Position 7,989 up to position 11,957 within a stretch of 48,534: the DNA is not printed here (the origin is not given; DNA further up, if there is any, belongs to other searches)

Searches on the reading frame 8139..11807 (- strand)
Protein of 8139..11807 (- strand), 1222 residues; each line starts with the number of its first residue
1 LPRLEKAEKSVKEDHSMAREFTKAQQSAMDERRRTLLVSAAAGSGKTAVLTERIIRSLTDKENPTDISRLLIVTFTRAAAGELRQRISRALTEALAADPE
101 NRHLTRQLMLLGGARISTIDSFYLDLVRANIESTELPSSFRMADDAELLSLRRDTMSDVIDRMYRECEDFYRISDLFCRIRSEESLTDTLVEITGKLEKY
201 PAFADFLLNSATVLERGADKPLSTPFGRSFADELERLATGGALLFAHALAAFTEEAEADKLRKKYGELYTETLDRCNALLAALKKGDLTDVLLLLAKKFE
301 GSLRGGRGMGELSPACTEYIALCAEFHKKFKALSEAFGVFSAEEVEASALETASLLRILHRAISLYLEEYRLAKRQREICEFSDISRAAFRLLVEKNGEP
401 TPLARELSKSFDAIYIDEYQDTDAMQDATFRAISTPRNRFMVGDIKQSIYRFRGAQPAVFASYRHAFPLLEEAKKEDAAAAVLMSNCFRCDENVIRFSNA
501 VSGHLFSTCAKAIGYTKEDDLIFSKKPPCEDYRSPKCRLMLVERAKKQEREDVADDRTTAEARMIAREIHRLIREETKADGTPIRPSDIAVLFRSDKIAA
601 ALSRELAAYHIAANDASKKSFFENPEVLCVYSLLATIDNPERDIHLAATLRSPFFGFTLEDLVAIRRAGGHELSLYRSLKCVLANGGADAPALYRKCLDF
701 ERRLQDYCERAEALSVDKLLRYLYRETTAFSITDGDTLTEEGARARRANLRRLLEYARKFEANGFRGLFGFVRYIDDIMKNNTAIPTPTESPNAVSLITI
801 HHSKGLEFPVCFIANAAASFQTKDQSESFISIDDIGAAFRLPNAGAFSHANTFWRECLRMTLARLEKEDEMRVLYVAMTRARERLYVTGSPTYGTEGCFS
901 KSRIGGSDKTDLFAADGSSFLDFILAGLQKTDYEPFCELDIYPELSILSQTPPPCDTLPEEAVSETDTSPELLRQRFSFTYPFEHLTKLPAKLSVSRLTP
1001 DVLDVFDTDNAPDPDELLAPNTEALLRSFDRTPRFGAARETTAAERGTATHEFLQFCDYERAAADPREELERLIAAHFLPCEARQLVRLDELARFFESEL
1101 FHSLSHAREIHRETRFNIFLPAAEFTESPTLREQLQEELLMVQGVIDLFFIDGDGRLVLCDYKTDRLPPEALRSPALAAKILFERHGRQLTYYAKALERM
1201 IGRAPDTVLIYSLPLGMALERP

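Call 73: search_protein_families(library=pfam, proteins=[window:8139-11807:-])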
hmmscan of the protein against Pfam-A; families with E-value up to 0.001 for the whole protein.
window:8139-11807:- (1222 aa): 7 families
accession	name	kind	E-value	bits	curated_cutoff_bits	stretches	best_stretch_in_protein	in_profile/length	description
PF00580.27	UvrD-helicase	-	8.9e-47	160.5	23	1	22-467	2-270/271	UvrD/REP helicase N-terminal domain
PF13361.12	UvrD_C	-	1.1e-24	87.9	25.6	2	742-888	233-346/350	UvrD-like helicase C-terminal domain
PF13245.12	AAA_19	-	1.4e-13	51.6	25.1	2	28-90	4-64/134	AAA domain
PF13538.12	UvrD_C_2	-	1.5e-08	34.8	27.4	0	866-887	30-51/52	UvrD-like helicase C-terminal domain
PF12705.13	PDDEXK_1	-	1.1e-07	32.5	22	1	1034-1202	27-173/247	PD-(D/E)XK nuclease superfamily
PF13087.12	AAA_12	-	6.9e-05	22.9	27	0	870-890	173-193/195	AAA domain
PF01443.25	Viral_helicase1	-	8.3e-05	22.9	21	0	37-62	2-27/228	Viral superfamily 1 RNA helicase core domain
